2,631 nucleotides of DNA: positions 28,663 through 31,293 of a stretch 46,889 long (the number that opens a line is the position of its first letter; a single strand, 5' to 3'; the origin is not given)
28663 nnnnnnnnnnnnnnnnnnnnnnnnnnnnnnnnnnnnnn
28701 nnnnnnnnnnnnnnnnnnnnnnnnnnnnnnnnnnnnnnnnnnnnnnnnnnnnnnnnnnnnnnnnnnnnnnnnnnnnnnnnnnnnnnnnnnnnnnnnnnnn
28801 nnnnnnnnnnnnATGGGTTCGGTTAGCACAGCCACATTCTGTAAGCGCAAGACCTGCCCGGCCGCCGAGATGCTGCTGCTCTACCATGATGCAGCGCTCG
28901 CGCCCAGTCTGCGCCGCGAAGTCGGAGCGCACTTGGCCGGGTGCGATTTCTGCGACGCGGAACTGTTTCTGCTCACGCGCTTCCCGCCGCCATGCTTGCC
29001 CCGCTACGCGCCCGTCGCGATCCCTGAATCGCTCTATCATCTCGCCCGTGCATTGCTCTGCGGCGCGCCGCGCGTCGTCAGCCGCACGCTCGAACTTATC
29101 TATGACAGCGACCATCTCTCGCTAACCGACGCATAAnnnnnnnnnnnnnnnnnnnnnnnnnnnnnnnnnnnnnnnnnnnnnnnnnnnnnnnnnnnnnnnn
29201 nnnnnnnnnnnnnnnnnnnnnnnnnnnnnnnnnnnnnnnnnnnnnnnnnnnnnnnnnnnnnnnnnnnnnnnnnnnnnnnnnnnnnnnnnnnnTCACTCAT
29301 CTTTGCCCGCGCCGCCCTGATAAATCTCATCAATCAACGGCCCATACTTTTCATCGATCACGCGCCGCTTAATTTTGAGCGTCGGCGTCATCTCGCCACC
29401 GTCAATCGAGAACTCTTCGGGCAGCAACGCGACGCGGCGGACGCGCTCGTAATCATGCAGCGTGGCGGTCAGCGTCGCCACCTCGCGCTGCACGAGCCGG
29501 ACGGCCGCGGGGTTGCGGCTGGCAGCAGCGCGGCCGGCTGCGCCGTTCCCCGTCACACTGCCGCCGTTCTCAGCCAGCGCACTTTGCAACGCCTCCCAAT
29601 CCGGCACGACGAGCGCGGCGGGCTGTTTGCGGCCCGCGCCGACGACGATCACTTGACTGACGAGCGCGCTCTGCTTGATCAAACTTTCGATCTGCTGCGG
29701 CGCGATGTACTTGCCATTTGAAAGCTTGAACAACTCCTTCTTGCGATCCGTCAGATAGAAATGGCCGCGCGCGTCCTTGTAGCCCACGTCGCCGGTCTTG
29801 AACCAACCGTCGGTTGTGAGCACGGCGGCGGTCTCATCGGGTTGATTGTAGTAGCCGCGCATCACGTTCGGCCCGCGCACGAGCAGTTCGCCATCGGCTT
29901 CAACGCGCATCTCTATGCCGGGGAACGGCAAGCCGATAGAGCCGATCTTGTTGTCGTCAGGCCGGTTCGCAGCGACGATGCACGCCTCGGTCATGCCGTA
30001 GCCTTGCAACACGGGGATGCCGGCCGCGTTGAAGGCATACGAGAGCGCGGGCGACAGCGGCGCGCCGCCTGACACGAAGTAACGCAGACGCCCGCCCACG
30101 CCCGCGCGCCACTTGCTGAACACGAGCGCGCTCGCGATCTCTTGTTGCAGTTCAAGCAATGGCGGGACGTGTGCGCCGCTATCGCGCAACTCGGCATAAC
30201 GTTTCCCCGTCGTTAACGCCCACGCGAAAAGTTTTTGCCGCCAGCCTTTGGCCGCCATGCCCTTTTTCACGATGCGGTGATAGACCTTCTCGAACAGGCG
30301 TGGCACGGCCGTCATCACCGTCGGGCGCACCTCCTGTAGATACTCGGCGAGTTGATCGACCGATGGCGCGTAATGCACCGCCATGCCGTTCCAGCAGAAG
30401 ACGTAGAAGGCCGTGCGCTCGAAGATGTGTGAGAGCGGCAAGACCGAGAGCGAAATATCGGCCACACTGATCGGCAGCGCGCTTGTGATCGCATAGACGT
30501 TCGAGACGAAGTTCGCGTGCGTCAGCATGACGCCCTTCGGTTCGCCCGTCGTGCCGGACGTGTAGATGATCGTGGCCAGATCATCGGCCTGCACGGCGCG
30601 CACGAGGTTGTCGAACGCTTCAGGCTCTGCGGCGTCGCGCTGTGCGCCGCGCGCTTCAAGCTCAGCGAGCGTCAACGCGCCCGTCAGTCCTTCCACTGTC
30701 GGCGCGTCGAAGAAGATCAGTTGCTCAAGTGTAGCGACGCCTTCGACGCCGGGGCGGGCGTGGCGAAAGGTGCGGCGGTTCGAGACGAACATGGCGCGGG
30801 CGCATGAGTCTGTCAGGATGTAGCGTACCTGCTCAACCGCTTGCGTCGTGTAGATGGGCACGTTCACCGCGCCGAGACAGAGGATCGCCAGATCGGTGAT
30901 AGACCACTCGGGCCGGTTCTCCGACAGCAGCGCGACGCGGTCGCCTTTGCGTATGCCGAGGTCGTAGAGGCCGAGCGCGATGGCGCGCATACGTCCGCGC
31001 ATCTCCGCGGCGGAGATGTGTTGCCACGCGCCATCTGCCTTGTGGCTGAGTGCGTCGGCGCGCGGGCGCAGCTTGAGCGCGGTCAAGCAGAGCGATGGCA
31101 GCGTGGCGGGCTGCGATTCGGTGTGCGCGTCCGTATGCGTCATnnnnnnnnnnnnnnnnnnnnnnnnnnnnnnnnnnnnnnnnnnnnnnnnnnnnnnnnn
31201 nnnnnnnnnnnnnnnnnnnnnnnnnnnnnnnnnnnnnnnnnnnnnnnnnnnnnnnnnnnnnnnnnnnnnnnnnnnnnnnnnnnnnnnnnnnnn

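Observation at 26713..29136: Divergent pair at the head of the locus: oversized ECF-like sigma protein with an internal insertion, plus a soluble RsrA-sized zinc anti-sigma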

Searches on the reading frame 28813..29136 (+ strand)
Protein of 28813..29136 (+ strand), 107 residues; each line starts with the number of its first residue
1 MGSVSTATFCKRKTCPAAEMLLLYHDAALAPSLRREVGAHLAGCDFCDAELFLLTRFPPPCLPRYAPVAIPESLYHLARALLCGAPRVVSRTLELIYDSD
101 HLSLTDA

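Call 3: search_protein_families(library=pfam, proteins=[window:28813-29136:+], max_evalue=10)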
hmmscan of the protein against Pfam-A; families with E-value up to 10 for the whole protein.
window:28813-29136:+ (107 aa): 1 family
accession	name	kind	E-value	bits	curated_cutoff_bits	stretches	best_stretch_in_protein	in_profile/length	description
PF13490.11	zf-HC2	-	0.0028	18.2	22.2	1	18-45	5-32/35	Putative zinc-finger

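Call 4: search_protein_families(library=ncbifam, proteins=[window:28813-29136:+], max_evalue=10)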
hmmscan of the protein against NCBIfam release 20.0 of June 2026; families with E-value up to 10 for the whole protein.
window:28813-29136:+ (107 aa): 1 family
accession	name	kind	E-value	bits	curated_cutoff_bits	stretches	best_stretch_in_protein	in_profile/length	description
NF052368.1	antisigmaE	subfamily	0.093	12.6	50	1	17-47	7-37/48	anti-sigma factor family protein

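Call 9: find_homologous_proteins(query=window:28813-29136:+, max_evalue=0.01)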
Query window:28813-29136:+ (107 aa): 37 proteins with E <= 0.01 among 43 candidates.
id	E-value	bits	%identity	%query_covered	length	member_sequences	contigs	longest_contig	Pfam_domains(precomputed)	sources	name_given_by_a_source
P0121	6.2e-65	234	100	100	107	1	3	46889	-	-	-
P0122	2.0e-55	203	89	100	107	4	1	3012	-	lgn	-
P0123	1.2e-53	198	87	100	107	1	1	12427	-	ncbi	-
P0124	1.4e-52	194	87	100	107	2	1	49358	-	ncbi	-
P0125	1.6e-45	172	76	100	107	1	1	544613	-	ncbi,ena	-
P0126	5.2e-45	170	76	100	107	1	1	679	-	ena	-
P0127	5.6e-45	170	78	100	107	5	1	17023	-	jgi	jgi:hypothetical protein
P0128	8.3e-45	169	75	100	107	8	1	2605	-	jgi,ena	-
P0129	3.9e-44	167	75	100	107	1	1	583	-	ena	-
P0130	8.2e-44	166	74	100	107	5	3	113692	-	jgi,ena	-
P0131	1.1e-43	166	74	100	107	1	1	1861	-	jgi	jgi:hypothetical protein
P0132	1.4e-43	165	76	100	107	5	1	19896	-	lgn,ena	-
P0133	1.7e-42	162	73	100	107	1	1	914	-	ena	-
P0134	4.5e-42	161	75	100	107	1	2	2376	-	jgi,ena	-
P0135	7.9e-42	160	75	100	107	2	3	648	-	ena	-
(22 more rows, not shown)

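Call 12: search_solved_structures(query=window:28813-29136:+, max_evalue=10, show_alignments=3)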
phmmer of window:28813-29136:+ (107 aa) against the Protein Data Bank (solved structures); distinct sequences matched with E-value up to 10: 4.
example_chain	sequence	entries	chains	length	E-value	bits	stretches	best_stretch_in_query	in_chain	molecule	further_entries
8rlz_A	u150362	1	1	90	0.025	18.2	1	18-71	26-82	Antisigma factor DdvA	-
1xdw_A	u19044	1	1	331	0.27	14.8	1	40-95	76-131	NAD+-dependent (R)-2-Hydroxyglutarate Dehydrogenase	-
3hug_B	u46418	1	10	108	0.43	14.2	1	26-59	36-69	PROBABLE CONSERVED MEMBRANE PROTEIN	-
8rot_B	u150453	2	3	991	0.81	13.3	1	19-72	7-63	CHAT domain-containing protein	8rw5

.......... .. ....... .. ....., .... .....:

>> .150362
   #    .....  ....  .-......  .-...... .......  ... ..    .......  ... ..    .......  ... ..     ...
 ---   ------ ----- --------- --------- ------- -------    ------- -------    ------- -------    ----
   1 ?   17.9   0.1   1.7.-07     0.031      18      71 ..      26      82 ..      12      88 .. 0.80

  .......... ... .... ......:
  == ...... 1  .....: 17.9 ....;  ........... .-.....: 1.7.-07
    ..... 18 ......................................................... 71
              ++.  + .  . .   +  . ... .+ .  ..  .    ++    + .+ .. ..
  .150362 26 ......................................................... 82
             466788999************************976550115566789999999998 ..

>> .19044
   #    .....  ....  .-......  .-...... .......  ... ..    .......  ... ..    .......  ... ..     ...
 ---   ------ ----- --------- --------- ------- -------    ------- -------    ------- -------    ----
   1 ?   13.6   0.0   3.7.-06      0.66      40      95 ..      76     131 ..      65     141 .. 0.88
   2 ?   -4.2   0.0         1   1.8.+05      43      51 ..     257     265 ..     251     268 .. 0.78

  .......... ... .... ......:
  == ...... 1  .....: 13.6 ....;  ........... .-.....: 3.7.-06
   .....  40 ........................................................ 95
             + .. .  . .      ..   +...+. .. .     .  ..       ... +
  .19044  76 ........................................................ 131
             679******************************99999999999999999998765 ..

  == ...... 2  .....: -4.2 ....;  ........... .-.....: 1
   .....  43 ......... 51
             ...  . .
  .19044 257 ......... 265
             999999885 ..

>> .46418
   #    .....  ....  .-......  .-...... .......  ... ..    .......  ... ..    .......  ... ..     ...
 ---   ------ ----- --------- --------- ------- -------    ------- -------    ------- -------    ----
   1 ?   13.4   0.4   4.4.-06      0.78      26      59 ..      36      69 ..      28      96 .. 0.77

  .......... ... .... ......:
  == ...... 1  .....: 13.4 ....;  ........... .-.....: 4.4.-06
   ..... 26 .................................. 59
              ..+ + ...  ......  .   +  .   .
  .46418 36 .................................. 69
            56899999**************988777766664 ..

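Call 15: search_solved_structures(query=A1, max_evalue=10, show_alignments=4)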
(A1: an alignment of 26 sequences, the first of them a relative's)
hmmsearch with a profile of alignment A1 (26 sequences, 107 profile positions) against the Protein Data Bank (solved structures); distinct sequences matched with E-value up to 10: 5.
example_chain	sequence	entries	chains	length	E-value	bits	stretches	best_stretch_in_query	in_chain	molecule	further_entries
2q1z_B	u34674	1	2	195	0.0073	20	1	18-72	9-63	Anti-Sigma factor ChrR, transcriptional activator ChrR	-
2z2s_B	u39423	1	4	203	0.0079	19.9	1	18-72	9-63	Anti-Sigma factor ChrR, transcriptional activator ChrR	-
8rlz_A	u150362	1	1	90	0.012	19.4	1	19-73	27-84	Antisigma factor DdvA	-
6mpx_A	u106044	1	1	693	0.014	19.1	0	35-71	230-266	fusion protein of non-collagenous domains of collagen type IV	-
8rot_B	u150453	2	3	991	0.36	14.6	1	20-73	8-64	CHAT domain-containing protein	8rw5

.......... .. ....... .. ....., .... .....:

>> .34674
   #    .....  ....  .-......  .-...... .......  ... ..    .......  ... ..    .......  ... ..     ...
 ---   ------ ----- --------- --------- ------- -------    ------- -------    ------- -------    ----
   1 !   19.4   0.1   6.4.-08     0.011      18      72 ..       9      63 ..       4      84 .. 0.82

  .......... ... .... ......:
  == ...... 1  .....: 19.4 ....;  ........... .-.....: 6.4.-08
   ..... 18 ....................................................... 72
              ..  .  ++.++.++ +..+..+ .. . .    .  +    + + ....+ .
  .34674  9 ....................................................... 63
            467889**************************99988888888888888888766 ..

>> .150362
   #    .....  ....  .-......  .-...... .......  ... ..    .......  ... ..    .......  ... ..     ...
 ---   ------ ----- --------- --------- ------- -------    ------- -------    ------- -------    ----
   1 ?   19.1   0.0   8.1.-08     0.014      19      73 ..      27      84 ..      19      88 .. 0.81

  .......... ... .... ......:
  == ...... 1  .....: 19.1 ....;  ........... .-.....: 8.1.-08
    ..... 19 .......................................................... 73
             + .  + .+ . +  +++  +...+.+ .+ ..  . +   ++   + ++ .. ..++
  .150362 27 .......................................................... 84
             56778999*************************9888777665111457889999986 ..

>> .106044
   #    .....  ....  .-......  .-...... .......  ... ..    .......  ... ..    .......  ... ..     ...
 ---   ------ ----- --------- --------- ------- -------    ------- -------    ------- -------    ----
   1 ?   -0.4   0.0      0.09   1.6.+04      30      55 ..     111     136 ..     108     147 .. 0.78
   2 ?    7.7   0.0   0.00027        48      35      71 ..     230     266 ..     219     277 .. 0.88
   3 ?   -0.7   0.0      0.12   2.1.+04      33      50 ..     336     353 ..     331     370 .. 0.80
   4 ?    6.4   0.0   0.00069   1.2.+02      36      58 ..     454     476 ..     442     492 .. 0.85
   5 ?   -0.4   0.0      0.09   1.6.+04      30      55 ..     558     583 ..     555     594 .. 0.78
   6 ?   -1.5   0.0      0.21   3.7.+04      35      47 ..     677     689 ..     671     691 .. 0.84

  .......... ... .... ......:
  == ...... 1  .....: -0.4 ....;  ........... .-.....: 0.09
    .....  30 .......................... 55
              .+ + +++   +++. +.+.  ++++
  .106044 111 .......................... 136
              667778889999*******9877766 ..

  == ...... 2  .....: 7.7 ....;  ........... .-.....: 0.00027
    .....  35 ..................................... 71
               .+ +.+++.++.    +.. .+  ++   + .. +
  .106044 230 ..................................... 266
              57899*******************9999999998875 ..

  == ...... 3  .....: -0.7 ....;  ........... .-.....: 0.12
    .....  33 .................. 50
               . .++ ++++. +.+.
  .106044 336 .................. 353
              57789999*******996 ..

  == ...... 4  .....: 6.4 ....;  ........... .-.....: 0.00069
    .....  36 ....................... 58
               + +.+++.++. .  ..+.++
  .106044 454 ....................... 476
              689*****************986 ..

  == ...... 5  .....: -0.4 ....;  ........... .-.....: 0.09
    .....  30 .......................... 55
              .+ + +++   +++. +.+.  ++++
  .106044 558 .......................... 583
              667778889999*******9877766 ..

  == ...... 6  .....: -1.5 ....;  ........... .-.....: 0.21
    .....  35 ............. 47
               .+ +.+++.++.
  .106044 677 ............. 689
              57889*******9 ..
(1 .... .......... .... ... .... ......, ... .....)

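Call 16: search_protein_families(library=pfam, alignment_id=A1, max_evalue=1)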
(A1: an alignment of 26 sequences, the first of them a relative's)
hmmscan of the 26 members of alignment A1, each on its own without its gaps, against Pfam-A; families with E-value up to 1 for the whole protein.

A. member 1, P0121 (107 aa): 1 family
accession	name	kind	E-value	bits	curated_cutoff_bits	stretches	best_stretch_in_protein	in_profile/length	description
PF13490.11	zf-HC2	-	0.0028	18.2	22.2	1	18-45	5-32/35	Putative zinc-finger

B. families by the number of members that match (of 26 scanned): 5 families
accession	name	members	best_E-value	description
PF13490.11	zf-HC2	18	0.00041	Putative zinc-finger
PF24042.1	DUF7351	4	0.0014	Domain of unknown function (DUF7351)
PF21344.3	Zn_ribbon_LysW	2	0.0064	Alpha-aminoadipate carrier protein LysW-like, globular domain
PF14471.11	DUF4428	1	0.074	Domain of unknown function (DUF4428)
PF24485.1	zf-C2H2_DHX34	1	0.33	DHX34-like, C2H2-type zinc finger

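Call 95: find_related_loci(query=A1, collection=metagenome_contigs, flank=3500)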
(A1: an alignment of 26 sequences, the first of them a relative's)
Query A1 (107 aa) in metagenome_contigs; peptide patterns used: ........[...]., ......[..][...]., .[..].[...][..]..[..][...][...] (x = any residue, [..] = any of these).
540 stretches matched a pattern; 324 encode a relative of the query (tblastn E <= 1e-3); the best 80 are kept; 80 distinct loci.
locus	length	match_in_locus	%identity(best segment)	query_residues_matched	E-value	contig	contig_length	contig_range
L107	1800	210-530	77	1-107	2e-51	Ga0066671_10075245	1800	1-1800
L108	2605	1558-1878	75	1-107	2e-49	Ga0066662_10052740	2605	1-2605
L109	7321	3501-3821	74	1-107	7e-49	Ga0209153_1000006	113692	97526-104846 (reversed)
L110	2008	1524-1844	75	1-107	2e-47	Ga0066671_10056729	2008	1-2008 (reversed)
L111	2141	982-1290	54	1-107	1e-34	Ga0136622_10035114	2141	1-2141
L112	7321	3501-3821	55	1-107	1e-33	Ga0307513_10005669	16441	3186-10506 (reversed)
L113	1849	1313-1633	53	1-107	7e-34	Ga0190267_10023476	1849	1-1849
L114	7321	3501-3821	65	1-107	3e-33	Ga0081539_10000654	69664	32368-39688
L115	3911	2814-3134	55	1-107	1e-32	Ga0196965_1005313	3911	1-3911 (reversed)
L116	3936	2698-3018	51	1-107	5e-31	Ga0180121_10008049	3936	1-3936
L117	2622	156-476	52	1-107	5e-31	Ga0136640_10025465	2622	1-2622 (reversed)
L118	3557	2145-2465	51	1-107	2e-30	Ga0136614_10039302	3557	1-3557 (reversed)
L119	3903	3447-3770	51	1-107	1e-30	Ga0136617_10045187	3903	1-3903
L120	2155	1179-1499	53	1-107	3e-30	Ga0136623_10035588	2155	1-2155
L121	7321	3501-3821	51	1-107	2e-29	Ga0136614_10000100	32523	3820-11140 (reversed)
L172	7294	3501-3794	40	1-101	2e-14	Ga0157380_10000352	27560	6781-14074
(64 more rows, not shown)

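Call 99: search_protein_families(library=pfam, proteins=[L119:1607-3049:+, L119:703-1353:+, L172:687-2039:+, L172:2411-3085:+, L172:2868-3437:-, L172:3948-4448:+, L172:3501-3797:+, L119:3435-3770:+], max_evalue=0.01)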
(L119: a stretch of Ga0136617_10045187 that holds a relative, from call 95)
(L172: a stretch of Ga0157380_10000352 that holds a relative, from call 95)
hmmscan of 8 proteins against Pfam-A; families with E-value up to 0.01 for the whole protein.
L119:1607-3049:+ (481 aa): 2 families
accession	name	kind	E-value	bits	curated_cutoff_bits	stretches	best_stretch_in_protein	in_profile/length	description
PF03050.20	DDE_Tnp_IS66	-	1.1e-37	130.4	23.1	1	174-433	1-283/284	Transposase IS66 family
PF13005.12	zf-IS66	-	1.1e-05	26.2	27.3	1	118-160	2-45/46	zinc-finger binding domain of transposase IS66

L119:703-1353:+ (217 aa): 11 families
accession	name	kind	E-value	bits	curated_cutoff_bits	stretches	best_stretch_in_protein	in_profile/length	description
PF01022.26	HTH_5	-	8.7e-08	32.4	22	1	17-62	1-46/47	Bacterial regulatory protein, arsR family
PF12840.13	HTH_20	-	1.4e-07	31.8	27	1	17-63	3-50/51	Helix-turn-helix domain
PF17782.7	DprA_WH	-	3.2e-06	27.5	22.9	1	17-63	11-57/61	DprA winged helix domain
PF04703.18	FaeA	-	1.3e-05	25.9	20.7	1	28-71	13-55/62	FaeA-like protein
PF13412.12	HTH_24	-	4.2e-05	23.5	21.9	1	33-62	19-48/48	Winged helix-turn-helix DNA-binding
PF09339.16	HTH_IclR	-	5.5e-05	23.3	22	1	26-64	11-51/52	IclR helix-turn-helix domain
PF21476.4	PF0610-like_N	-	0.00082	20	33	1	19-56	2-39/50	PF0610-like, N-terminal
PF01726.22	LexA_DNA_bind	-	0.003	17.7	23.7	1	28-63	22-58/65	LexA DNA binding domain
PF08279.18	HTH_11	-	0.005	17.1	25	0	23-59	5-43/55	HTH domain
PF01978.25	TrmB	-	0.0064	16.8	25.6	0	25-73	16-59/68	Sugar-specific transcriptional regulator TrmB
PF08221.17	HTH_9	-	0.0079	16.7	23.4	0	24-61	20-57/62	RNA polymerase III subunit RPC82 helix-turn-helix domain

L172:687-2039:+ (450 aa): 12 families
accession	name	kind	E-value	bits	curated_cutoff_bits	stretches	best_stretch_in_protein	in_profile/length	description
PF00158.32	Sigma54_activat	-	8.2e-63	211.5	20.2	1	144-308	2-166/168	Sigma-54 interaction domain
PF25601.1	AAA_lid_14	-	1.3e-25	89.4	27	1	315-387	1-73/87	AAA+ ATPase lid domain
PF00072.30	Response_reg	-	7.2e-24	84.5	30.2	1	6-114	1-109/111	Response regulator receiver domain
PF14532.12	Sigma54_activ_2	-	1.4e-18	67.9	25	1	144-314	1-138/138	Sigma-54 interaction domain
PF02954.25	HTH_8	-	3.1e-11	43.3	22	1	402-442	1-41/42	Bacterial regulatory protein, Fis family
PF07728.20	AAA_5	-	6.8e-06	26.6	22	1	167-285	2-123/139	AAA domain (dynein-related subfamily)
PF05225.22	HTH_psq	-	4.5e-05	23.5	20.4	1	411-449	9-45/45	helix-turn-helix, Psq domain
PF07724.20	AAA_2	-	8.2e-05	23.1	27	1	167-276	6-113/166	AAA domain (Cdc48 subfamily)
PF13556.12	HTH_30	-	0.0015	18.8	27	1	415-443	8-36/59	PucR C-terminal helix-turn-helix domain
PF01078.27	Mg_chelatase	-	0.002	18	20.3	0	225-263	96-134/207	Magnesium chelatase, subunit ChlI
PF13191.12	AAA_16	-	0.0054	17.7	32.6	0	143-219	2-85/167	AAA ATPase domain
PF20720.3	nSTAND3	-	0.0079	16.4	27.2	0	155-191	8-44/155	Novel STAND NTPase 3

L172:2411-3085:+ (224 aa): 1 family
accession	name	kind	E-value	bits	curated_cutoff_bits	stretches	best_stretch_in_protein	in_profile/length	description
PF07589.16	PEP-CTERM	-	4.8e-07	30.1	20.7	1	195-218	1-24/24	PEP-CTERM motif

L172:2868-3437:- (189 aa): 0 families

L172:3948-4448:+ (166 aa): 2 families
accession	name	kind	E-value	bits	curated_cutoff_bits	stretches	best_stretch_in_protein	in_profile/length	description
PF00072.30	Response_reg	-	8.9e-20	71.4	30.2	1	40-151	2-110/111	Response regulator receiver domain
PF20274.4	cREC_REC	-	0.0012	19.9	27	1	40-119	3-74/88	Cyclic-phosphate processing Receiver domain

L172:3501-3797:+ (98 aa): 0 families

L119:3435-3770:+ (112 aa): 0 families

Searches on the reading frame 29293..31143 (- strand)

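Call 7: search_protein_families(library=pfam, proteins=[window:29293-31143:-], max_evalue=0.001)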
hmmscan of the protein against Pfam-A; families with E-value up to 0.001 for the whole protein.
window:29293-31143:- (616 aa): 2 families
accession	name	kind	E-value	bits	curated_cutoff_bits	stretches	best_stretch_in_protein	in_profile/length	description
PF00501.34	AMP-binding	-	1.9e-84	284.1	29.9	1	26-432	8-384/384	AMP-binding enzyme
PF23562.2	AMP-binding_C_3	-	3.3e-12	47.3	20.8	1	473-609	5-121/124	AMP-binding enzyme C-terminal domain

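Call 37: search_protein_families(library=ncbifam, proteins=[window:29293-31143:-], max_evalue=0.00001)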
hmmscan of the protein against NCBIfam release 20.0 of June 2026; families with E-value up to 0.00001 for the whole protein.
window:29293-31143:- (616 aa): 101 families (the best 25 are shown)
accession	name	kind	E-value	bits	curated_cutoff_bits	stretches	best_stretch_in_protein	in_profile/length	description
NF038343.1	ligase_FadD11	exception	1.6e-114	383.5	950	1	30-609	16-582/585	fatty acid--CoA ligase FadD11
NF004837.0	PRK06187.1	subfamily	2.7e-79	266.8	476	2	9-303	4-290/531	long-chain-fatty-acid--CoA ligase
NF005801.1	PRK07656.1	equivalog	5.5e-65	219.9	657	2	40-288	24-268/500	FadD3 family acyl-CoA ligase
NF041592.1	carboxyl_red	equivalog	3.6e-63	213.7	1300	1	27-610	62-621/1160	carboxylic acid reductase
NF004114.0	PRK05605.1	equivalog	3.1e-58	197.5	766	3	353-513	340-513/575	long-chain-fatty-acid--CoA ligase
TIGR01923.1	menE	equivalog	6e-57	193.5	330.15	2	353-503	226-382/442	o-succinylbenzoate--CoA ligase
NF005702.0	PRK07514.1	subfamily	1.7e-56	191.7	558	2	351-504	270-435/506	malonyl-CoA synthase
NF002966.0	PRK03640.1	equivalog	1.8e-55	188.5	556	2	352-515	255-432/483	o-succinylbenzoate--CoA ligase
NF009232.0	PRK12582.1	subfamily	6.6e-52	176.6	777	2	374-613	376-618/624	acyl-CoA synthetase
NF005307.0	PRK06839.1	equivalog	1.6e-49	168.9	748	2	352-505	265-429/496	o-succinylbenzoate--CoA ligase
NF006181.0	PRK08314.1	subfamily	4.4e-48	163.9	705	2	42-240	49-257/563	long-chain-fatty-acid--CoA ligase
NF006182.0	PRK08316.1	subfamily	9.4e-48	163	663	2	42-281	36-268/523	fatty acyl-CoA synthetase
NF004808.0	PRK06155.1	equivalog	2.2e-47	161.6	722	2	41-261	45-254/542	ATP-dependent acyl-CoA ligase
NF005714.0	PRK07529.1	subfamily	1.2e-46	159.3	632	2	352-502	339-508/640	acyl-CoA synthetase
TIGR03098.1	ligase_PEP_1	hypoth_equivalog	6.8e-46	156.8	592.35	2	16-293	3-271/517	acyl-CoA ligase (AMP-forming), exosortase A system-associated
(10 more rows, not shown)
